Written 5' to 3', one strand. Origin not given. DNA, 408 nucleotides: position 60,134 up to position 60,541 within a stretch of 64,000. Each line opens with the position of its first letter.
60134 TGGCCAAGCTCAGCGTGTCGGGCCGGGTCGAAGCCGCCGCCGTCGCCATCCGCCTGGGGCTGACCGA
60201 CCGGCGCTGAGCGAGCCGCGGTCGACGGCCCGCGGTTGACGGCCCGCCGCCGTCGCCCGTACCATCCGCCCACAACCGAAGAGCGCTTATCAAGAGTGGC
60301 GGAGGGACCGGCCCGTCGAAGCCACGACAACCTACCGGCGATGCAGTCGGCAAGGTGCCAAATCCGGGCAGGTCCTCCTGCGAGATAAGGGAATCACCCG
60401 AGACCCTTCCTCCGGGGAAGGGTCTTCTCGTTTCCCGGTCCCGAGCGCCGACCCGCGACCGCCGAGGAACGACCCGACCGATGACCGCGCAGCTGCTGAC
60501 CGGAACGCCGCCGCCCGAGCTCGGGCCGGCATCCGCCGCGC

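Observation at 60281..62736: SAM-I riboswitch controlling a threonine-synthase homologue, a CysO-like sulfur carrier and a DUF4395 membrane protein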

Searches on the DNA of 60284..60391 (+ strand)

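Call 36: build_rna_model(alignment_id=A2, structure=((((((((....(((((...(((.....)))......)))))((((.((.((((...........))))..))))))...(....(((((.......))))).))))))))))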
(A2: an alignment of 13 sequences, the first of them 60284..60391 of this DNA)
Model R1 built from alignment A2 (13 sequences, 112 columns); structure: as given.
model positions 108; base pairs 32; branch points 2; effective number of sequences 0.81; information 0.591 bits per position. Calibrated on 0.2 Mb of random sequence (short: E-values are rough).
structure used (alignment columns):
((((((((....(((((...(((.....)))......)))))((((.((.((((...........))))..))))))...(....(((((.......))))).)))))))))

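Call 37: search_with_rna_model(model_id=R1, sources=[window, L001, L002, L003, L004, L005, L006, L007, L008, L009, L010, L011, L012, L013, L014, L015, L016, L017, L018, L019, L020, L021, L022, L023, L024, L025, L026, L027, L028, L029, L030, L031, L032, L033, L034, L035, L036, L037, L038, L039, L040, L041, L042, L043, L044, L045, L046, L047, L048, L049, L050, L051, L052, L053, L054, L055, L056, L057, L058, L059, L060, L061, L062, L063, L064, L065, L066, L067, L068, L069, L070, L071, L072, L073, L074, L075, L076, L077, L078, L079, L080, L081, L082], max_evalue=1, make_alignment=true)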
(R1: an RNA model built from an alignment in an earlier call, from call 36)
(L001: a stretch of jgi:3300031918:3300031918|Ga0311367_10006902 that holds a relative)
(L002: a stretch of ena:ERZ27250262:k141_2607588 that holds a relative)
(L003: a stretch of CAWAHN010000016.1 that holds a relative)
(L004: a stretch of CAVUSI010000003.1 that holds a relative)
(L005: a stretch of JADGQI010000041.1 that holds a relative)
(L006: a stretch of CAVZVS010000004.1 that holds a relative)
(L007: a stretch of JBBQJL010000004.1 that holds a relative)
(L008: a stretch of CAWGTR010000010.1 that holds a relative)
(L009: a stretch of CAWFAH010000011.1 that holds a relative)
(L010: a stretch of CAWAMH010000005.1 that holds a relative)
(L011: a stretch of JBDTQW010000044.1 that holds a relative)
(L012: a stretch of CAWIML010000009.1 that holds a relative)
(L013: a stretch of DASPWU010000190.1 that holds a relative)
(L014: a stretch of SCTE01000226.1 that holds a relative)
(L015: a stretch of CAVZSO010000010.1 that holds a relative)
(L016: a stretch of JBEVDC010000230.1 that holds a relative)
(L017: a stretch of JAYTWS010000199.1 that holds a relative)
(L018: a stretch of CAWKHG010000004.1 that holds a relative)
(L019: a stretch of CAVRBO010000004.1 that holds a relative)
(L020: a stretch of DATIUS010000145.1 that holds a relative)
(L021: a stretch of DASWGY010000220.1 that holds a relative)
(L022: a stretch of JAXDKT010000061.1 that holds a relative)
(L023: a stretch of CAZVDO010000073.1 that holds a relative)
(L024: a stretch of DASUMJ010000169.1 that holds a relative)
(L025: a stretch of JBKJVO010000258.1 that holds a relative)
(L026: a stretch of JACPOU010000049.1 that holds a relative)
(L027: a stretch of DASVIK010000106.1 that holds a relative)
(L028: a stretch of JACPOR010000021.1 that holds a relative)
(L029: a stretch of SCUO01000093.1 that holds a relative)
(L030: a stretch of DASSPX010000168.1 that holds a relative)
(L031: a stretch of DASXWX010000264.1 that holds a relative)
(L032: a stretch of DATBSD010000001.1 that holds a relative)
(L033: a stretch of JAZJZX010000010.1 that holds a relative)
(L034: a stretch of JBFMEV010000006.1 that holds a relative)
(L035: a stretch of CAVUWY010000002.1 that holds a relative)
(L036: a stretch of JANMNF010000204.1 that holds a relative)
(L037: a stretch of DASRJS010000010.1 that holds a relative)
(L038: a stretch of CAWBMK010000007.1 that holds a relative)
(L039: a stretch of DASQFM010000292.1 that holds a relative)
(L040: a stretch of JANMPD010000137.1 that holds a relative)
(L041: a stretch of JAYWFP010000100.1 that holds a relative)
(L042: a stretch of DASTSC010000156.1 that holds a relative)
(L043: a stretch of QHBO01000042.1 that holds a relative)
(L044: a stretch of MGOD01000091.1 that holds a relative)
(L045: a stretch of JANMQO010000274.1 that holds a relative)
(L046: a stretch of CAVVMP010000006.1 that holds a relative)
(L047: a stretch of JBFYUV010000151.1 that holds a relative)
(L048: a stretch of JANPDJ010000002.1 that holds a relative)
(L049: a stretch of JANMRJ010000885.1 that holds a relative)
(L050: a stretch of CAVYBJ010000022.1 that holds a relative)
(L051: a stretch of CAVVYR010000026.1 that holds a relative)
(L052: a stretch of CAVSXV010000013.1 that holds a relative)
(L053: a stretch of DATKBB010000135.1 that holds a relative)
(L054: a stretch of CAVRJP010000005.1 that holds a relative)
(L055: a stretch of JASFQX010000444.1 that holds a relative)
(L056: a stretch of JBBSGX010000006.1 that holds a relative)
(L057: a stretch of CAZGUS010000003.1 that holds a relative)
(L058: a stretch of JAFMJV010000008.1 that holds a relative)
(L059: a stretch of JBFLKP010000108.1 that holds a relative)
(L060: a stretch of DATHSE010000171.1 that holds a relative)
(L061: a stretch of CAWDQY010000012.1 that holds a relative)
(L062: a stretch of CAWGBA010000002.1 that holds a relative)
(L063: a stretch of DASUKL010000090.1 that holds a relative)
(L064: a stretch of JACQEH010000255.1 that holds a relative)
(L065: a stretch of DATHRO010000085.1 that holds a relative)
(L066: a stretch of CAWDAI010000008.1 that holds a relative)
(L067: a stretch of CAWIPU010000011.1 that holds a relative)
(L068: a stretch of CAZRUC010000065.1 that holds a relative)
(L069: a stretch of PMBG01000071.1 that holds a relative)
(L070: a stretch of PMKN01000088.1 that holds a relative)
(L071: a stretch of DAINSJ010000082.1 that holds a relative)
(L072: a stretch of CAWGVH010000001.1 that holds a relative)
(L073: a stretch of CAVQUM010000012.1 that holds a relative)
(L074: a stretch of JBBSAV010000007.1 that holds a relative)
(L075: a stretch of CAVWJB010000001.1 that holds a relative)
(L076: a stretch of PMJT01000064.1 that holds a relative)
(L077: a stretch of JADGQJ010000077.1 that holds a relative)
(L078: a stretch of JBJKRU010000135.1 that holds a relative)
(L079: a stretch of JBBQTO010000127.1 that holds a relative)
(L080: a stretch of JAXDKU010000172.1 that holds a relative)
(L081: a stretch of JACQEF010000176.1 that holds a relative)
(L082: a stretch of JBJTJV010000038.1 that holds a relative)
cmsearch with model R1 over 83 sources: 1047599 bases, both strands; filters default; matches with E-value up to 1: 60.
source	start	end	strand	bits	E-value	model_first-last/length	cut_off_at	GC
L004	6027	6134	+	128.4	1.8e-34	1-108/108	no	0.65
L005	762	869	+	128.4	1.8e-34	1-108/108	no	0.65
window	60284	60391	+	128.3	2e-34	1-108/108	no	0.64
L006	6026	6133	+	127.5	3.5e-34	1-108/108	no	0.62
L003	6028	6135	+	126.8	5.5e-34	1-108/108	no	0.65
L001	1547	1654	+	126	9.4e-34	1-108/108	no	0.63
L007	6002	6108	+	125.4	1.4e-33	1-108/108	no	0.64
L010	5997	6103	+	124.8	2.1e-33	1-108/108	no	0.65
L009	5997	6103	+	124.8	2.1e-33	1-108/108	no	0.65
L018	5906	6015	+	124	3.8e-33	1-108/108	no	0.66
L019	5888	5997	+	124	3.8e-33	1-108/108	no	0.66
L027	5946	6055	+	124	3.8e-33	1-108/108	no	0.66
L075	6002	6108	+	123.9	3.8e-33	1-108/108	no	0.65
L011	6003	6109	+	123.4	5.7e-33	1-108/108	no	0.65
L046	3031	3139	+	120.6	3.8e-32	1-108/108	no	0.65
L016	772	877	+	120.5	3.9e-32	1-108/108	no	0.6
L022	6020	6127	+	120.5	4e-32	1-108/108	no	0.65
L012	6272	6377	+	120.4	4.2e-32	1-108/108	no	0.6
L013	5876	5983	+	120.2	4.7e-32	1-108/108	no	0.65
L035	5836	5946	+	119.5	7.9e-32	1-108/108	no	0.68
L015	2763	2869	+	118.8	1.2e-31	1-108/108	no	0.63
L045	951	1059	+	117.8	2.4e-31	1-108/108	no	0.6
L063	6192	6299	+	114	3.2e-30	1-108/108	no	0.64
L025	5648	5758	+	112.1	1.2e-29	1-108/108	no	0.65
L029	6098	6208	+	111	2.5e-29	1-108/108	no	0.65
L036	6087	6197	+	110.5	3.6e-29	1-108/108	no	0.6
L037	6273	6381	+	110.3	4e-29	1-108/108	no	0.65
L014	2786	2896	+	109.7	6.2e-29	1-108/108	no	0.62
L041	1699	1809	+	109.6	6.4e-29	1-108/108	no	0.61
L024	6093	6203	+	109.1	9.5e-29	1-108/108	no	0.66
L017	3776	3886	+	108.9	1.1e-28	1-108/108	no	0.61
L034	6050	6160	+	108.6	1.3e-28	1-108/108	no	0.67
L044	6084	6194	+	108.6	1.3e-28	1-108/108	no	0.67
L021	6092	6204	+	108.2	1.8e-28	1-108/108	no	0.65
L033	6097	6207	+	108.1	1.9e-28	1-108/108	no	0.62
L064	3741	3851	+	107.8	2.2e-28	1-108/108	no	0.68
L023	2604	2714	+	107.1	3.7e-28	1-108/108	no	0.67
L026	5805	5916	+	106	7.4e-28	1-108/108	no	0.65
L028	6043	6153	+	104.3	2.4e-27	1-108/108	no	0.63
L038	1639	1748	-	98.2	1.6e-25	1-108/108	no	0.65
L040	1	102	+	96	6.6e-25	10-108/108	5'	0.62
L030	1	87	+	70.2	2.8e-17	24-108/108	5'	0.69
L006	6026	6133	-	17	0.15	1-108/108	no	0.62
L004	6027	6134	-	16.9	0.15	1-108/108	no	0.65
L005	762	869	-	16.9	0.15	1-108/108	no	0.65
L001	1547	1654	-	16.8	0.17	1-108/108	no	0.63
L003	6028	6135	-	16.4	0.22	1-108/108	no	0.65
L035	7506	7593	+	16.2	0.26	1-108/108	no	0.77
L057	10299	10403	+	15.6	0.38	1-108/108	no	0.7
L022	6020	6127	-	15.4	0.45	1-108/108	no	0.65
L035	10825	10906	+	15.2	0.5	1-108/108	no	0.76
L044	12861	12943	-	14.9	0.61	1-108/108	no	0.71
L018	5906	6015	-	14.7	0.71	1-108/108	no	0.66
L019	5888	5997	-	14.7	0.71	1-108/108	no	0.66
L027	5946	6055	-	14.7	0.71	1-108/108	no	0.66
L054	12408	12505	-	14.6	0.73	1-108/108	no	0.71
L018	9794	9864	+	14.6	0.75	1-108/108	no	0.8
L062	1820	1902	-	14.6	0.76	1-108/108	no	0.7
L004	1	35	-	14.3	0.94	1-35/108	3'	0.63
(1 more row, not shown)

Alignment A3: 60 matches aligned to the model, 193 columns, each read 5' to 3' on its own strand. Consensus structure (alignment columns), stored with it:
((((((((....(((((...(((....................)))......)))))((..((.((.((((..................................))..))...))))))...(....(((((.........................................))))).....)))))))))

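Call 67: search_with_rna_model(model_id=R1, source=L083, max_evalue=1, show_alignments=1)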
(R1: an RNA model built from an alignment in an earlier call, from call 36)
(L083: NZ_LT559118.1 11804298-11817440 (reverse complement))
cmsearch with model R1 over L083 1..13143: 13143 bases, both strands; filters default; matches with E-value up to 1: 2.
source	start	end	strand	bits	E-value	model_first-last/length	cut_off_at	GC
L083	5822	5963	+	60.6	2.4e-16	1-108/108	no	0.69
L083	3200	3283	+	11.9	0.061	1-108/108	no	0.75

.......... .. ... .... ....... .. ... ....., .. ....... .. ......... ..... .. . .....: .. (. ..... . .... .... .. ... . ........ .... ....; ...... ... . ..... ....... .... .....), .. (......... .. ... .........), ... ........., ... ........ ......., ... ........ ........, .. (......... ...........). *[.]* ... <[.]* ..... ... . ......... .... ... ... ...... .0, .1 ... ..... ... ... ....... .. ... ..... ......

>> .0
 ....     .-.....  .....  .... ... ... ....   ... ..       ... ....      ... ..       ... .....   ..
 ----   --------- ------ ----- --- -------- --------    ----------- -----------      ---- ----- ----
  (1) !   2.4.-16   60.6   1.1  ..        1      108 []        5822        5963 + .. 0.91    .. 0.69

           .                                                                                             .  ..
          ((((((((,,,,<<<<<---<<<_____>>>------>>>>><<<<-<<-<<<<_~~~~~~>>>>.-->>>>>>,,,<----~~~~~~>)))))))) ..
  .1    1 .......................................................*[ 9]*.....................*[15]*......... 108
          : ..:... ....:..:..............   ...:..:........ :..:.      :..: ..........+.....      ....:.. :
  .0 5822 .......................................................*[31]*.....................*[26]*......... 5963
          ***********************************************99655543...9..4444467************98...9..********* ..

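Call 76: search_with_rna_model(model_id=R1, sources=[L084, L085, L086, L087, L088], max_evalue=0.01)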
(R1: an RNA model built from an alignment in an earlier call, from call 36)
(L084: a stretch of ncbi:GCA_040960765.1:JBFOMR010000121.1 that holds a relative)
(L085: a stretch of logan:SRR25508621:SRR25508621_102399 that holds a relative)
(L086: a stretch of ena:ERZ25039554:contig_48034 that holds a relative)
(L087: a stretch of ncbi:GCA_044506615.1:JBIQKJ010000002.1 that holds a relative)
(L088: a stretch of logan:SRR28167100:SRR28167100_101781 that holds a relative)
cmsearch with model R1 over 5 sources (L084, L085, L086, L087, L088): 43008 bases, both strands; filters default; matches with E-value up to 0.01: 3.
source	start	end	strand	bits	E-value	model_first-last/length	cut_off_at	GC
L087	4492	4598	+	124.1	1.4e-34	1-108/108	no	0.63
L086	4425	4531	+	124.1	1.4e-34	1-108/108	no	0.64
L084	4468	4574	+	119.7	2.9e-33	1-108/108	no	0.64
